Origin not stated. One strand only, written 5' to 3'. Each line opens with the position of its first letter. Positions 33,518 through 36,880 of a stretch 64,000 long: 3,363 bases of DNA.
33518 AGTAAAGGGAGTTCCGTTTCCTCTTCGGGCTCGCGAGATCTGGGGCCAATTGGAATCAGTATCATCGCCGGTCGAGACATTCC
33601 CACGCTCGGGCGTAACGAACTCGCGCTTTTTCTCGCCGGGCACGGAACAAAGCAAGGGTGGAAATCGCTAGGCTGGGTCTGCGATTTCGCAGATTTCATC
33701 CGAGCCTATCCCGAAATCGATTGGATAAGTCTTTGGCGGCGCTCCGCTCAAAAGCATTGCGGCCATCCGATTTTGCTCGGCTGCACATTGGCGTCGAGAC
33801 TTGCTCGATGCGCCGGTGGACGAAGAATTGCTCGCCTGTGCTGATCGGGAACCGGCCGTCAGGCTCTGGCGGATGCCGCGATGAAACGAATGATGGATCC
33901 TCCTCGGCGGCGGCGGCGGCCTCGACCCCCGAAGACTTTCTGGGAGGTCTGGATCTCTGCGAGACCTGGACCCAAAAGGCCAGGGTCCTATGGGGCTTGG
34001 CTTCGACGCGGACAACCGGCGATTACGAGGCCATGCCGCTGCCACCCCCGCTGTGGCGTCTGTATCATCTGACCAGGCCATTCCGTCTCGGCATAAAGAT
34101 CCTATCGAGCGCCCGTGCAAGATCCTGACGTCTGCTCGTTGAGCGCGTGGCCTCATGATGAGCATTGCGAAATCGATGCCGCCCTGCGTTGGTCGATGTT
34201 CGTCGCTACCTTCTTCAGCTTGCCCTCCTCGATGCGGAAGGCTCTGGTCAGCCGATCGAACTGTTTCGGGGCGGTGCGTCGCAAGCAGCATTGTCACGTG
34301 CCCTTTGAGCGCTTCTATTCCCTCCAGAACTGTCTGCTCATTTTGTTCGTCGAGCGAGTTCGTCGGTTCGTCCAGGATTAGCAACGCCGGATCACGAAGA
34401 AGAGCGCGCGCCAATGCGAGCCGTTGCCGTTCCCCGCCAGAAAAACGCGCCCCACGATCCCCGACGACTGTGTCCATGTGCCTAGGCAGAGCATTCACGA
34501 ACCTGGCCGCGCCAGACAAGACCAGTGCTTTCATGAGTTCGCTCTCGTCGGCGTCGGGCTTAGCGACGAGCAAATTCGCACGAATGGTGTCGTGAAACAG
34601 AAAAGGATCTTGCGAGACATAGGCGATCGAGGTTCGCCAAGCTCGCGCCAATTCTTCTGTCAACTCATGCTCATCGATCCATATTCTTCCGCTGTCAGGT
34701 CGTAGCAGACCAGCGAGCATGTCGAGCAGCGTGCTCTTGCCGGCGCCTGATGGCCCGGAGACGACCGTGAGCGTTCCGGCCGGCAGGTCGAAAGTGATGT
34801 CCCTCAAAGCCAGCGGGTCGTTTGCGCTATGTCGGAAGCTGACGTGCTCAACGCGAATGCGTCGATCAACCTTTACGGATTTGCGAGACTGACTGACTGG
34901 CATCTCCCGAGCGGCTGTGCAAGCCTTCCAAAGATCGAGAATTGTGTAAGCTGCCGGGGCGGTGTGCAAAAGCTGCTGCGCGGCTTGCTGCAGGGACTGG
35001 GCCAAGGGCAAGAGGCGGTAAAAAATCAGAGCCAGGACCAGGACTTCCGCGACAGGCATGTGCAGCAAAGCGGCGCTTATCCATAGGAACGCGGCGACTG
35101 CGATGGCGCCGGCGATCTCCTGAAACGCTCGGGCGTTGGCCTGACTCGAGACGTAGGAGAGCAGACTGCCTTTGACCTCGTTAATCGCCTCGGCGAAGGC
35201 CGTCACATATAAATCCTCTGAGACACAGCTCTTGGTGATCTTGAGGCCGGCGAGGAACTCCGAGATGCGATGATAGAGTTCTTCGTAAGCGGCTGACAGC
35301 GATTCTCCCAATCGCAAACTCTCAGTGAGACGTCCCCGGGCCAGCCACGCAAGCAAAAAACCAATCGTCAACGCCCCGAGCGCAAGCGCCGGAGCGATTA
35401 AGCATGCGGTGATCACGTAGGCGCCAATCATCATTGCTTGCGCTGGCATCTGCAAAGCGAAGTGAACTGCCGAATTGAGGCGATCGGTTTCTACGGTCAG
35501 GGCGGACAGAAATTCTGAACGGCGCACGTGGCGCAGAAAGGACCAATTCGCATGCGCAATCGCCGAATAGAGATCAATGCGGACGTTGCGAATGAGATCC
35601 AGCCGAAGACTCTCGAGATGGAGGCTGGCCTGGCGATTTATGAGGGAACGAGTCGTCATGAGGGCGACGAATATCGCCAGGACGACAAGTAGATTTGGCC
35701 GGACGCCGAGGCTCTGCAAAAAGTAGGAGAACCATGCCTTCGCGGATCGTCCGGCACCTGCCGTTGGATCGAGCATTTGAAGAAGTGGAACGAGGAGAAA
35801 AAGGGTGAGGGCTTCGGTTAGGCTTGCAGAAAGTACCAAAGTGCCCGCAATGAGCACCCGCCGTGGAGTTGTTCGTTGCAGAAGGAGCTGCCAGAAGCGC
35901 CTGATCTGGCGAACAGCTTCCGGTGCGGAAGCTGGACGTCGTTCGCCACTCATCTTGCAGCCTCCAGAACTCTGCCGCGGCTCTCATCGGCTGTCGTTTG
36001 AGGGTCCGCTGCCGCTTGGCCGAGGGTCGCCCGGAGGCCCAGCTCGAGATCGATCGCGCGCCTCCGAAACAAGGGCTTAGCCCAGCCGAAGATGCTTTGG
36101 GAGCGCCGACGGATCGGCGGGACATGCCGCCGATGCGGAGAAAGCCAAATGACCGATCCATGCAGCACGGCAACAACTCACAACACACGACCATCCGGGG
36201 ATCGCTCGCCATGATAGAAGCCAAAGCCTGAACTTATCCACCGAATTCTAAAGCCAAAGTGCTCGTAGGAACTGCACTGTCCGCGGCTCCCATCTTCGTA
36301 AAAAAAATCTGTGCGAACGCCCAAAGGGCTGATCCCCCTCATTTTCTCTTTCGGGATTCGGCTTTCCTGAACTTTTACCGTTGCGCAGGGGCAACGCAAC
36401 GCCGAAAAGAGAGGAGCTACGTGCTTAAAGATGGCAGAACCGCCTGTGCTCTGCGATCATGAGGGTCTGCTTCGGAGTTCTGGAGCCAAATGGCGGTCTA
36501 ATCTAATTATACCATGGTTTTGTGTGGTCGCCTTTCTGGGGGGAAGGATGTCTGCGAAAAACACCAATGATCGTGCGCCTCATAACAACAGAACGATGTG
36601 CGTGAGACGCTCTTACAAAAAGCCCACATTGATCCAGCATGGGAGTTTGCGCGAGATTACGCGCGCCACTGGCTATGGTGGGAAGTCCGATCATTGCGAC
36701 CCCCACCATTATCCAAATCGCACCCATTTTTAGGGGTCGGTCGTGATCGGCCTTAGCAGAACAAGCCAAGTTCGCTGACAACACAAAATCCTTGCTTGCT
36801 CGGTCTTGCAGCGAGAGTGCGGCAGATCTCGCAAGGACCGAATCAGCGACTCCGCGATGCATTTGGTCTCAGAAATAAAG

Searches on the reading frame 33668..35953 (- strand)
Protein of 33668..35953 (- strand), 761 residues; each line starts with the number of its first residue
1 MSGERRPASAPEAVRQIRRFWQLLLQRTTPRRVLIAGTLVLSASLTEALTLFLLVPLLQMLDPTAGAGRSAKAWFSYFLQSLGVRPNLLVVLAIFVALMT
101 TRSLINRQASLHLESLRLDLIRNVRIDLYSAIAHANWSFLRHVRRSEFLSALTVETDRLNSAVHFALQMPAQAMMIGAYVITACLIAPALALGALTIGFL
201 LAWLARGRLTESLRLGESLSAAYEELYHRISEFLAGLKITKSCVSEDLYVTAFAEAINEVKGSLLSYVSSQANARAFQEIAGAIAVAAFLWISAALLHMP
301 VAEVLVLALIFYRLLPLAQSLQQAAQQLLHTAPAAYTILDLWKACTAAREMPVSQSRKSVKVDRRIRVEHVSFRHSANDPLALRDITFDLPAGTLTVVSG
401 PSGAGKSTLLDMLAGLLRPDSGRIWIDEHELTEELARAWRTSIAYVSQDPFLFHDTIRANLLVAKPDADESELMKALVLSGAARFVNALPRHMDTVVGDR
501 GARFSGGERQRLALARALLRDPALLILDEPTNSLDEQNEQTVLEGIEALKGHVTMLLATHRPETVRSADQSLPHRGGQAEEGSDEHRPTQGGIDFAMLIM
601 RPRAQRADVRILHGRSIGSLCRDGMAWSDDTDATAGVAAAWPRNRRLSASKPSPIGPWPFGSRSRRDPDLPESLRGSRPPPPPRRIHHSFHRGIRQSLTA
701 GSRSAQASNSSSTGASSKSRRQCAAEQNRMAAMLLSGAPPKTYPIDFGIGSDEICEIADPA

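Call 5: search_protein_families(library=ncbifam, proteins=[window:33668-35953:-], max_evalue=1)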
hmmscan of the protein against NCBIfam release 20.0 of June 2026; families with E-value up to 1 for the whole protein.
window:33668-35953:- (761 aa): 202 families (the best 25 are shown)
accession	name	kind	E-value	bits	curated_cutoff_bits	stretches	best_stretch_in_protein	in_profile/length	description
NF045513.1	HepA_fam_ABC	equivalog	1.7e-78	264.6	725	1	33-572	36-579/610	heterocyst formation ABC transporter subunit HepA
TIGR02868.1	CydC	equivalog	2.3e-67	227.8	329.05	1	94-562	52-530/530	thiol reductant ABC exporter subunit CydC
TIGR02203.1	MsbA_lipidA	equivalog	9.4e-67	225.8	602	1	33-574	16-541/572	lipid A export permease/ATP-binding protein MsbA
TIGR02857.1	CydD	equivalog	3.9e-66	224.1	435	1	87-571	42-526/529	thiol reductant ABC exporter subunit CydD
TIGR02204.1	MsbA_rel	hypoth_equivalog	7.7e-60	203.1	780.4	1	103-572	74-545/576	ABC transporter, permease/ATP-binding protein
TIGR03375.1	type_I_sec_LssB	subfamily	6.5e-59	199.9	693.1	1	319-569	418-669/696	type I secretion system permease/ATPase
NF010178.0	PRK13657.1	equivalog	7.5e-59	199.7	733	1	82-586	49-555/588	glucan ABC transporter ATP-binding protein/ permease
NF008364.0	PRK11160.1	equivalog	6.2e-55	186.9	630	1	33-577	17-550/575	heme ABC transporter ATP-binding protein/permease CydC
TIGR00958.1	3a01208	subfamily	6.9e-54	183.3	874.6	1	121-581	233-693/711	antigen peptide transporter 2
NF008381.0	PRK11176.1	equivalog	1.3e-53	182.3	867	1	88-582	63-560/582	lipid A ABC transporter ATP-binding protein/permease MsbA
TIGR01846.1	type_I_sec_HlyB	subfamily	3.8e-52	177.5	725.55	1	283-587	373-678/694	type I secretion system permease/ATPase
NF008379.0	PRK11174.1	equivalog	4.4e-51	174.2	684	1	304-578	293-560/588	heme ABC transporter permease/ATP-binding protein CydD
NF052233.1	CphA_assoc_ABC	equivalog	1.4e-49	169.1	880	1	122-590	263-732/766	cyanophycin metabolism-associated ABC transporter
TIGR01842.1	type_I_sec_PrtD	subfamily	4.6e-48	164.1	510.15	1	360-573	311-525/544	type I secretion system permease/ATPase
NF050066.1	LPSTprtrPglK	equivalog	4.7e-48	164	1000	1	74-570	56-551/558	BC-type lipopolysaccharide transporter PglK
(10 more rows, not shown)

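Call 6: search_protein_families(library=pfam, proteins=[window:33668-35953:-], max_evalue=1)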
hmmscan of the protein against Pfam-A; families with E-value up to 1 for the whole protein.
window:33668-35953:- (761 aa): 20 families
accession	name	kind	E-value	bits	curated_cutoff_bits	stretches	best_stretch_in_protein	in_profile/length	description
PF00005.33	ABC_tran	-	1.2e-34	120.3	25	1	383-532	1-137/137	ABC transporter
PF00664.28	ABC_membrane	-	3.7e-11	43.7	28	1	73-304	37-260/274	ABC transporter transmembrane region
PF13304.12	AAA_21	-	1.5e-08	35.5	27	2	505-565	239-303/304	AAA domain, putative AbiEii toxin, Type IV TA system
PF02463.25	SMC_N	-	3.8e-06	26.9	40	1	504-571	137-208/220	RecF/RecN/SMC N terminal domain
PF13555.12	AAA_29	-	6e-06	26.4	27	1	391-421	20-50/61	P-loop containing region of AAA domain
PF13476.12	AAA_23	-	0.00077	20.6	27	1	384-416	11-42/201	AAA domain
PF03193.22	RsgA_GTPase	-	0.001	19.3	30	1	374-415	88-128/174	RsgA GTPase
PF20720.3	nSTAND3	-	0.0011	19.1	27.2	1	396-473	20-91/155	Novel STAND NTPase 3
PF13191.12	AAA_16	-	0.0013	19.7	32.6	1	394-529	25-140/167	AAA ATPase domain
PF13481.12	AAA_25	-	0.0014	18.7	27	1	364-413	3-54/195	AAA domain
PF13401.12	AAA_22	-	0.0059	17.4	27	1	394-420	6-32/130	AAA domain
PF13521.12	AAA_28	-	0.025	15.2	27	1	397-454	3-57/164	AAA domain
PF25199.1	nSTAND_NTPase5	-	0.025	14.8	34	1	394-430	42-80/145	Novel STAND NTPase 5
PF00437.27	T2SSE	-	0.037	13.1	24.9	1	395-440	144-189/370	Type II/IV secretion system protein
PF05729.18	NACHT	-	0.047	14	26.7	0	396-417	3-24/167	NACHT domain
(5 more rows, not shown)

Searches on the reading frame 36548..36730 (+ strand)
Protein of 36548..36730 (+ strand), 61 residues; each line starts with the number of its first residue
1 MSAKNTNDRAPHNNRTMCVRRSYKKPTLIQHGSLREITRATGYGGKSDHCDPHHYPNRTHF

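Call 68: search_protein_families(library=ncbifam, proteins=[window:36548-36730:+], max_evalue=0.01)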
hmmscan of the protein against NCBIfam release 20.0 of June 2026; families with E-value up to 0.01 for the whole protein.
seq(61 aa): 3 families
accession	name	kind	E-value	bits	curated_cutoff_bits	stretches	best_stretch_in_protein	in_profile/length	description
NF033528.1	lasso_cyano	subfamily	5.5e-06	26.3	33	1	22-48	4-30/35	lasso peptide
NF033521.1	lasso_leader_L3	domain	5.3e-05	23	19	1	23-43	1-19/20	lasso RiPP family leader peptide-containing protein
NF033534.1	rhodolasso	subfamily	6.6e-05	22.5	30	1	19-46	2-31/49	lasso peptide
